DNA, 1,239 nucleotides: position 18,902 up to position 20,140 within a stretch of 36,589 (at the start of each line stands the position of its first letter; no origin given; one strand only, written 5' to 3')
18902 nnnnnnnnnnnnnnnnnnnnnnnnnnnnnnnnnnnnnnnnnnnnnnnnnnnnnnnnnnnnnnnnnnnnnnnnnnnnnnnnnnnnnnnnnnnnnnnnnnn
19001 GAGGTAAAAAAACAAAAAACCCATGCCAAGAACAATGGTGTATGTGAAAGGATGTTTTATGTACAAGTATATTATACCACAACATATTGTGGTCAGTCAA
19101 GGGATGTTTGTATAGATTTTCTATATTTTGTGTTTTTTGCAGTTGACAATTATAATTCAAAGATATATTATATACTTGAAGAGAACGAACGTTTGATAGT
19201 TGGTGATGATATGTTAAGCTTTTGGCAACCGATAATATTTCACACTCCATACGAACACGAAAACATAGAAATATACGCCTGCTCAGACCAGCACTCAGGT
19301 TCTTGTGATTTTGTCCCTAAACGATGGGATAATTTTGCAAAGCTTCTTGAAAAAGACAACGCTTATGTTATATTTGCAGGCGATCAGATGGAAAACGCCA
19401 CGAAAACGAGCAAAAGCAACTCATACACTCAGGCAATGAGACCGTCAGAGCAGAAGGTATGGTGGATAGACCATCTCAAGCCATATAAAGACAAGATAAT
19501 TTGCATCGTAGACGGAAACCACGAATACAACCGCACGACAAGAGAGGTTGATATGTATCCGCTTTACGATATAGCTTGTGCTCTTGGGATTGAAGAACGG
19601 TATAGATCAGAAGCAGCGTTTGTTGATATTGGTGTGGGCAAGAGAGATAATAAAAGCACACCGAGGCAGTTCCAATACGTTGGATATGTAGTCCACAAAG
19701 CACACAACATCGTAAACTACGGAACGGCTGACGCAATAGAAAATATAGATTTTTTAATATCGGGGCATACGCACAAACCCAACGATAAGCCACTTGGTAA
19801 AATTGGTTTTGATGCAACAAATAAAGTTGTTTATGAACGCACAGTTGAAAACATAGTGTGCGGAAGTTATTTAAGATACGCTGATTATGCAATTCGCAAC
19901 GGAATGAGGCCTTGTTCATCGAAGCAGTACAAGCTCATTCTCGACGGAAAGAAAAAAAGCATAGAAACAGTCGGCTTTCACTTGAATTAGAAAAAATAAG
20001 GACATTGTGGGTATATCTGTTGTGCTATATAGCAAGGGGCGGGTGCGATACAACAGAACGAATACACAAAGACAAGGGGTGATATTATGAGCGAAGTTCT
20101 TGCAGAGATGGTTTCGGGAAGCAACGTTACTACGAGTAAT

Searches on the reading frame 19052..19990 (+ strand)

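Call 3: search_protein_families(library=pfam, proteins=[window:19052-19990:+], max_evalue=0.01)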
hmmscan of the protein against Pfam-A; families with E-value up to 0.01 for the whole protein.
window:19052-19990:+ (312 aa): 2 families
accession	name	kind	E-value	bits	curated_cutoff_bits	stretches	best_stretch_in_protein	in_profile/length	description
PF00149.33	Metallophos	-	1.2e-07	32.8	21.5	1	74-243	3-191/191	Calcineurin-like phosphoesterase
PF12850.12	Metallophos_2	-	0.0061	17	27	0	74-247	3-123/154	Calcineurin-like phosphoesterase superfamily domain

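Call 4: search_protein_families(library=phrogs, proteins=[window:19052-19990:+], max_evalue=0.01)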
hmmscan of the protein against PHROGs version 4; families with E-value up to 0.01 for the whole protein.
window:19052-19990:+ (312 aa): 3 families
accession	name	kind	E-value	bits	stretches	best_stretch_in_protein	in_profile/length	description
phrog_7339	-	DNA, RNA and nucleotide metabolism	6.6e-27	95.5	1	68-307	26-259/263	DNA repair exonuclease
phrog_1649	-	other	1.1e-05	25.2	1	69-161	33-107/308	metallo-phosphoesterase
phrog_284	-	DNA, RNA and nucleotide metabolism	1.3e-05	25.3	1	102-311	178-394/398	exonuclease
